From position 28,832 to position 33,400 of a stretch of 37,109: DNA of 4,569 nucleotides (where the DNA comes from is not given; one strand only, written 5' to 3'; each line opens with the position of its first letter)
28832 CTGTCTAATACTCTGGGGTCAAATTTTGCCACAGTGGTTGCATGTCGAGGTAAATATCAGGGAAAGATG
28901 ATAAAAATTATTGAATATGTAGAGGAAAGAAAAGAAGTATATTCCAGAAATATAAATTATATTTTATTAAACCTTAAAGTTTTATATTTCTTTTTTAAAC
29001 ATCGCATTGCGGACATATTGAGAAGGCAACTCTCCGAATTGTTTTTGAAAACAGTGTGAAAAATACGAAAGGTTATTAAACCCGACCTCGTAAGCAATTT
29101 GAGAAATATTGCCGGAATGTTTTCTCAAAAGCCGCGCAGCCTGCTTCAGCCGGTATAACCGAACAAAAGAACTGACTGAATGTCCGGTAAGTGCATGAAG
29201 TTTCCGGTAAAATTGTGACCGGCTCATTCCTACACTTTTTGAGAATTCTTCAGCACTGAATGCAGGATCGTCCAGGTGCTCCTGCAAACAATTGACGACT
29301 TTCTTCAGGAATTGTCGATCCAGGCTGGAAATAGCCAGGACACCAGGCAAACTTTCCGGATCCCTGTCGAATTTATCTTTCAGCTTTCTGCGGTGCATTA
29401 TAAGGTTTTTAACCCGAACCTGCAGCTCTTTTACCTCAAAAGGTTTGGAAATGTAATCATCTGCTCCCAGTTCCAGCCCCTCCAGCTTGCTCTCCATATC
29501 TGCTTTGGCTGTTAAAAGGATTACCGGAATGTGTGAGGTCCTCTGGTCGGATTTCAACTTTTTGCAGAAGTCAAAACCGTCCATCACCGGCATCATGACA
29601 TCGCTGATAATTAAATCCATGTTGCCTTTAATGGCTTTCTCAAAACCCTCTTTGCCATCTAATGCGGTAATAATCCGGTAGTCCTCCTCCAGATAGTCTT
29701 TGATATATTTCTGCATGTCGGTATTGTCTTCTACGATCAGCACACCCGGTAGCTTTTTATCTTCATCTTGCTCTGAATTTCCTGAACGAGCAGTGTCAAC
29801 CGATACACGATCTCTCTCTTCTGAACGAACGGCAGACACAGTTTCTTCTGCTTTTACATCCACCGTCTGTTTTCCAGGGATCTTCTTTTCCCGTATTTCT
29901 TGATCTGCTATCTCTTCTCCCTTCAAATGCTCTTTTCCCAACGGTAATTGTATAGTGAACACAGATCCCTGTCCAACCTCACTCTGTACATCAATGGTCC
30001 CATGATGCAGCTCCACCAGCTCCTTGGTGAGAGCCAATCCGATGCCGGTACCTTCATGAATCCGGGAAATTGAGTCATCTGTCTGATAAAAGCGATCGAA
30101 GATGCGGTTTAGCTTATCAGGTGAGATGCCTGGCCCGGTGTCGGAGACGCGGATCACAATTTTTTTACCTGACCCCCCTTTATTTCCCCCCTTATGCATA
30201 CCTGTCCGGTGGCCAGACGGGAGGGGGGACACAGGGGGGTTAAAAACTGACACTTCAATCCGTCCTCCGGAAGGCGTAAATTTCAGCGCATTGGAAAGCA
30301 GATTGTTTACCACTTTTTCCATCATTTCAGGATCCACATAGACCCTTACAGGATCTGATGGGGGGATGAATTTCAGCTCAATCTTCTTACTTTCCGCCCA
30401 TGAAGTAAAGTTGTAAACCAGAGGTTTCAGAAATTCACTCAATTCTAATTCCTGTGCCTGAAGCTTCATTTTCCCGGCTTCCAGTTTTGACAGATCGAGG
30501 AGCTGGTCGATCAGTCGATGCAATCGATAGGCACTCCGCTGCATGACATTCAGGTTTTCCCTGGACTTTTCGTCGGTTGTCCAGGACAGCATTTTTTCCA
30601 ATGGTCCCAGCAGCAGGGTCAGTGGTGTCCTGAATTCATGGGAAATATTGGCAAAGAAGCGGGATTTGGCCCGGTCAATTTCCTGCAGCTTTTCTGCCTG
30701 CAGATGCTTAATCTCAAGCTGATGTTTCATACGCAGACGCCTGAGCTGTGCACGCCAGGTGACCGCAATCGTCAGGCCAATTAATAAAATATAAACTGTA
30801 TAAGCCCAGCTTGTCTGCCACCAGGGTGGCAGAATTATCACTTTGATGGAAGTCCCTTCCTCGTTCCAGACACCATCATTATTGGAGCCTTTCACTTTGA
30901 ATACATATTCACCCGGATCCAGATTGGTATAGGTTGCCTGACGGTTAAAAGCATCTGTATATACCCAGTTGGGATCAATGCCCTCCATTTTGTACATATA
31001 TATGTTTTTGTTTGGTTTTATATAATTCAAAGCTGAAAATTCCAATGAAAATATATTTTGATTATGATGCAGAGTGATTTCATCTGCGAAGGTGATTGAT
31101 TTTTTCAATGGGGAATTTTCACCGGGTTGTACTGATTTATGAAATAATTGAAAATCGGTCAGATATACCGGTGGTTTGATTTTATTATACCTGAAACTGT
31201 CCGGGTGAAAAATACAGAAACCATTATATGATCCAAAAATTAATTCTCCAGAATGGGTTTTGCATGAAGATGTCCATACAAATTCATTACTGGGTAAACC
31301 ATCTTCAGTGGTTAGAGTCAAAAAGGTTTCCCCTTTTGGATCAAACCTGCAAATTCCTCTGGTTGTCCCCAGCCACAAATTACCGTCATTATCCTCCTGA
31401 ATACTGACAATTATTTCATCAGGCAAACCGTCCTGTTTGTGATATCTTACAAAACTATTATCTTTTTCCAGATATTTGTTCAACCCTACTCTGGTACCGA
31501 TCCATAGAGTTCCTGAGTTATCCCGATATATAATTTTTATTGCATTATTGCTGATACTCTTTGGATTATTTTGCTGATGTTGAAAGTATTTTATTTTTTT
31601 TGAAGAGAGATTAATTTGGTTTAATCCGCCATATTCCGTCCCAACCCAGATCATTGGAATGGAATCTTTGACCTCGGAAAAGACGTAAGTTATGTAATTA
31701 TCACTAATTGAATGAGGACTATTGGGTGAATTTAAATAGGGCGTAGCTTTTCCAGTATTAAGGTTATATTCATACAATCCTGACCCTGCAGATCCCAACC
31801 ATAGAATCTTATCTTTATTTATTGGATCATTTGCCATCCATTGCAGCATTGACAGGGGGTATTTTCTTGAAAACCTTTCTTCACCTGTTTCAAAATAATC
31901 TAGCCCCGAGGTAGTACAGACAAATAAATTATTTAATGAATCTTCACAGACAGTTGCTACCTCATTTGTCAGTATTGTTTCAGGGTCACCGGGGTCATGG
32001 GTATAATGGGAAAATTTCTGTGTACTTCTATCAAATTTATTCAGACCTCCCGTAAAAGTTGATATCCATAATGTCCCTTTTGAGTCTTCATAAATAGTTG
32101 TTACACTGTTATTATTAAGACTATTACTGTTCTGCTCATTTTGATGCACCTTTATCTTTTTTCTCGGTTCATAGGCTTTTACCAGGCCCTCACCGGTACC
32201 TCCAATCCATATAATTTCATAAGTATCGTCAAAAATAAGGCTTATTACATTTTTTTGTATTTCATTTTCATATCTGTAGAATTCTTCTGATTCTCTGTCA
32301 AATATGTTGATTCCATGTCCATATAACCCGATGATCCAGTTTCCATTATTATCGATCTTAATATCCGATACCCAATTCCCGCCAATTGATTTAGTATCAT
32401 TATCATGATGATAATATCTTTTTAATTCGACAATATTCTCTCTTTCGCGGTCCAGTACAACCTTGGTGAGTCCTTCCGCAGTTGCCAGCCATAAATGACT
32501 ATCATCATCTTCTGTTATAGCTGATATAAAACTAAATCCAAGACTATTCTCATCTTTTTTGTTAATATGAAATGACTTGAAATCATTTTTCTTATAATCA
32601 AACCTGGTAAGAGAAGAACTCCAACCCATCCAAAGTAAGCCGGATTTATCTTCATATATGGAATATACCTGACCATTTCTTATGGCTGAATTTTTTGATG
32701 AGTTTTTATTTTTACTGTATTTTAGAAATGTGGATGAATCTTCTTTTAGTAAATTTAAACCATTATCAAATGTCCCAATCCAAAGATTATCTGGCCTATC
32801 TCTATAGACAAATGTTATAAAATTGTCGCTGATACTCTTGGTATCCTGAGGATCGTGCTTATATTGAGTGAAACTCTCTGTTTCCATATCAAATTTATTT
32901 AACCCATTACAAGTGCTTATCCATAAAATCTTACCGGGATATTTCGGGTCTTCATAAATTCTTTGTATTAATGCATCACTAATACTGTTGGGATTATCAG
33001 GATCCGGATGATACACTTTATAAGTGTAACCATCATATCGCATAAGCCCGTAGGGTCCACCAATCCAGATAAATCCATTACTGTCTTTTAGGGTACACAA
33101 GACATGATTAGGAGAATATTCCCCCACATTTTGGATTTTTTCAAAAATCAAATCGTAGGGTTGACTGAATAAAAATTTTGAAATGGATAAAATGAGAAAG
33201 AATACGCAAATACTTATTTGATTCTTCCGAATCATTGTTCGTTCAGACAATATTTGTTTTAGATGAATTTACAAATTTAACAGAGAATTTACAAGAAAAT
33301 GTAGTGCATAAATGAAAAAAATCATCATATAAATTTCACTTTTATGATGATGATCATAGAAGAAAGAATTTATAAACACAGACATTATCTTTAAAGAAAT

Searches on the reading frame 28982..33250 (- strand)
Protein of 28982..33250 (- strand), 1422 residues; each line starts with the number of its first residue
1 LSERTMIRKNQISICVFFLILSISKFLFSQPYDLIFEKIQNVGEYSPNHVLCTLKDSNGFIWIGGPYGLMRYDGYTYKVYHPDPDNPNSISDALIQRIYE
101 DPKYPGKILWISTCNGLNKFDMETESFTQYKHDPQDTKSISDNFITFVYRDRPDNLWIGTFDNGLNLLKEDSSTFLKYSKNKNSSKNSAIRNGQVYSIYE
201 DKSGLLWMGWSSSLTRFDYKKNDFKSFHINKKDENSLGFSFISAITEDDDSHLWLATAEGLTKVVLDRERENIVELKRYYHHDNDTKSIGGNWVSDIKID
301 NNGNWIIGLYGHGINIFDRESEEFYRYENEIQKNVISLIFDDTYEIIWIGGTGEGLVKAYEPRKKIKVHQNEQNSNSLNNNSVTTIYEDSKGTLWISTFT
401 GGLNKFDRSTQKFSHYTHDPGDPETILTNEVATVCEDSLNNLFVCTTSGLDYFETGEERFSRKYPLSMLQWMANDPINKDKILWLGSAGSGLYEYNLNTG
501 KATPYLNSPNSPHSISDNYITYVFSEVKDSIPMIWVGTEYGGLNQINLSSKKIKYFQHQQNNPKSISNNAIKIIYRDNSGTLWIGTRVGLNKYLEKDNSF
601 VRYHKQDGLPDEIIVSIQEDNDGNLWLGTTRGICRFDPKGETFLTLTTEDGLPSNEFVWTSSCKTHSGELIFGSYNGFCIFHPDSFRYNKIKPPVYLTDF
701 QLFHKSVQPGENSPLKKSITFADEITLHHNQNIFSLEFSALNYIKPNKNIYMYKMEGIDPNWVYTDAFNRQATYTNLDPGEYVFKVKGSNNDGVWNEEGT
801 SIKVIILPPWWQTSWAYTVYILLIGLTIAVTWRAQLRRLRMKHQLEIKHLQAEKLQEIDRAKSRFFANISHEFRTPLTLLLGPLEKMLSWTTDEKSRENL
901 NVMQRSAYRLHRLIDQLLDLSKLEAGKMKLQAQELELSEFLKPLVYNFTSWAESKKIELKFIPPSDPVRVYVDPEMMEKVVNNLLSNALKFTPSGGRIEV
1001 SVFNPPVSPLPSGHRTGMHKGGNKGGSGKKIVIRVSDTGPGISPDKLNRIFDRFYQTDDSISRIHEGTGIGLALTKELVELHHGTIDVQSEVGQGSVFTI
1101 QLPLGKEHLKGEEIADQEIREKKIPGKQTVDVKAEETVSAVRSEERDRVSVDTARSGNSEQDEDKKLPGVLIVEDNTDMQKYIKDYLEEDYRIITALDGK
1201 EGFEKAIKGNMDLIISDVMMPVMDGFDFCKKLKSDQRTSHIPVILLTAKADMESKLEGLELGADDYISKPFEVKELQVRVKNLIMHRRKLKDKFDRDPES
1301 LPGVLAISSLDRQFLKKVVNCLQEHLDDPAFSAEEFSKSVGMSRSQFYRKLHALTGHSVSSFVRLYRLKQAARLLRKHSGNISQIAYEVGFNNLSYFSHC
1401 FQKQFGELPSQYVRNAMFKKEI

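Call 8: search_protein_families(library=pfam, proteins=[window:28982-33250:-])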
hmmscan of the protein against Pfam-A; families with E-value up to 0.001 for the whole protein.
window:28982-33250:- (1422 aa): 9 families
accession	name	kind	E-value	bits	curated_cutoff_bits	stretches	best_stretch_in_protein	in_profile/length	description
PF07494.17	Reg_prop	-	1.1e-34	114.4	20.4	2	377-399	1-23/24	Two component regulator propeller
PF02518.31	HATPase_c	-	1.5e-27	96.7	26.4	1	973-1105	2-110/111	Histidine kinase-, DNA gyrase B-, and HSP90-like ATPase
PF00072.30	Response_reg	-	1.9e-27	96.1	30.2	1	1170-1280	1-110/111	Response regulator receiver domain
PF12833.13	HTH_18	-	7.8e-21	74.6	33.6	1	1337-1414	2-79/80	Helix-turn-helix domain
PF07495.19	Y_Y_Y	-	6.3e-20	71.3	26.6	1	742-807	1-65/65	Y_Y_Y domain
PF00512.31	HisKA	-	4.4e-19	68.7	26.9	1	861-926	1-66/66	His Kinase A (phospho-acceptor) domain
PF00165.29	HTH_AraC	-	9.4e-12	45.2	26.6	1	1378-1413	7-41/42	Bacterial regulatory helix-turn-helix proteins, AraC family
PF08450.18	SGL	-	0.00012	22.2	26.3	0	559-643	134-217/246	SMP-30/Gluconolactonase/LRE-like region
PF23748.1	Beta-prop_LRRK2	-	0.00055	19.5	26.9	0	558-589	263-294/359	LRRK2 beta propeller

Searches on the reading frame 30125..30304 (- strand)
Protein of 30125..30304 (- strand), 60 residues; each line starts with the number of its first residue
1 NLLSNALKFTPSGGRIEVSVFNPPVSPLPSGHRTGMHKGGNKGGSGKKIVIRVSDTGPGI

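Call 46: find_homologous_proteins(query=window:30125-30277:-, max_evalue=1)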
Query seq(51 aa): no candidate shares three 5-residue words with the query. No homologue found.

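Call 71: search_protein_representatives(protein=window:30125-30304:-)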
Query: 60 residues. Proteins with E-value up to 0.001 (for the whole library): 16; up to 1e-10: 2; up to 1e-30: 0. The best 16 are listed.
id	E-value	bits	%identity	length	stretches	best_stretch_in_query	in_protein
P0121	9.3e-30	117.3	100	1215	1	1-60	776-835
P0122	2.2e-14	69.0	70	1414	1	1-60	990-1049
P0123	3.5e-09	52.6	47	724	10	19-39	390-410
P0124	2.3e-06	43.8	67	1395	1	1-59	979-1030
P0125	1.0e-05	41.7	33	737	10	10-42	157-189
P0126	1.2e-05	41.6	49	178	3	1-22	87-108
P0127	1.9e-05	40.9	54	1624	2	1-60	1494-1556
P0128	7.4e-05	39.0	70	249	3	1-19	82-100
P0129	1.0e-04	38.6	55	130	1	1-60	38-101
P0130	2.8e-04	37.2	49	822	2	1-60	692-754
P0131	5.1e-04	36.4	45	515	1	1-60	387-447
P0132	6.4e-04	36.1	53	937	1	1-60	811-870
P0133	6.8e-04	36.0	75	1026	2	1-20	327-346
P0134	8.5e-04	35.7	56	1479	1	1-60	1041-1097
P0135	9.3e-04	35.6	72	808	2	1-20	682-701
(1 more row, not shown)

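Call 75: find_encoding_contigs(protein=P0122, flank=2000, max_places=2)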
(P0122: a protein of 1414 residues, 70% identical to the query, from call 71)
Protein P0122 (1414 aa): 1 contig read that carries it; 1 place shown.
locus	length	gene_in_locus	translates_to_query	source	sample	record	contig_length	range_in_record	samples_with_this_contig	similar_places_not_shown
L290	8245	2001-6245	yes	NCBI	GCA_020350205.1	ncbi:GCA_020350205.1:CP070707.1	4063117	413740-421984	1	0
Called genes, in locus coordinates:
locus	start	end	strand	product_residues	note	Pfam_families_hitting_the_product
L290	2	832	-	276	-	PF20181:DUF6544, PF21900:DUF6920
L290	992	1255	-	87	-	PF01016:Ribosomal_L27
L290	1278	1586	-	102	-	PF00829:Ribosomal_L21p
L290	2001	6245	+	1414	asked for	PF07494:Reg_prop (weak), PF08450:SGL (faint), PF07495:Y_Y_Y, PF00512:HisKA, PF02518:HATPase_c, PF00072:Response_reg, PF12833:HTH_18, PF00165:HTH_AraC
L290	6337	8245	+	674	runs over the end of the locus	PF18962:Por_Secre_tail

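Call 76: find_encoding_contigs(protein=P0124, flank=2000, max_places=2)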
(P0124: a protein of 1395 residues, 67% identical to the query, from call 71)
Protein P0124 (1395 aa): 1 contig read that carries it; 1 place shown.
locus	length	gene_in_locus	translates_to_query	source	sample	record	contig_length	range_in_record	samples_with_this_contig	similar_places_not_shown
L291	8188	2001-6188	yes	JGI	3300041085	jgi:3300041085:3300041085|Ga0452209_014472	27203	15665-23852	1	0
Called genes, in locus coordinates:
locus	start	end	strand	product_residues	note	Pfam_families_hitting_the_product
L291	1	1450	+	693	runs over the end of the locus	PF18962:Por_Secre_tail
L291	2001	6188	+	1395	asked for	PF07494:Reg_prop (weak), PF07494:Reg_prop (weak), PF07495:Y_Y_Y, PF00512:HisKA, PF02518:HATPase_c, PF00072:Response_reg, PF00165:HTH_AraC (weak), PF12833:HTH_18, +1 more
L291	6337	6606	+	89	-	-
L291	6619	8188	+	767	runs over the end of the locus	PF02012:BNR (faint), PF25852:DUF6242_C (weak), PF14870:PSII_BNR (weak), PF18962:Por_Secre_tail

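Call 87: list_cluster_members(proteins=[P0121, P0122, P0124])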
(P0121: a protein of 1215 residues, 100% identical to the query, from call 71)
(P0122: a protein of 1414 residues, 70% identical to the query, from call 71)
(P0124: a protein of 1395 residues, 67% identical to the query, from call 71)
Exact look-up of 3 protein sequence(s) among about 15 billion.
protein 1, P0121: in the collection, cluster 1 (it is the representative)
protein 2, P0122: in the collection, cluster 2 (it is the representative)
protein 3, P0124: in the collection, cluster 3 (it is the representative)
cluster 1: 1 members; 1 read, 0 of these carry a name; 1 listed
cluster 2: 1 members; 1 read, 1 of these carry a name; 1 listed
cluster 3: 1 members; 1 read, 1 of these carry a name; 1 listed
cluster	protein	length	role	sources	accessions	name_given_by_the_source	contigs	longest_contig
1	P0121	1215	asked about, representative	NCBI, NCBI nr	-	-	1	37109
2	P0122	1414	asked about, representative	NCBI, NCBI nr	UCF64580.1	MAG: response regulator [bacterium]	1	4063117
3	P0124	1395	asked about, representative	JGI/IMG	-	signal transduction histidine kinase/ligand-binding sensor domain-containing ...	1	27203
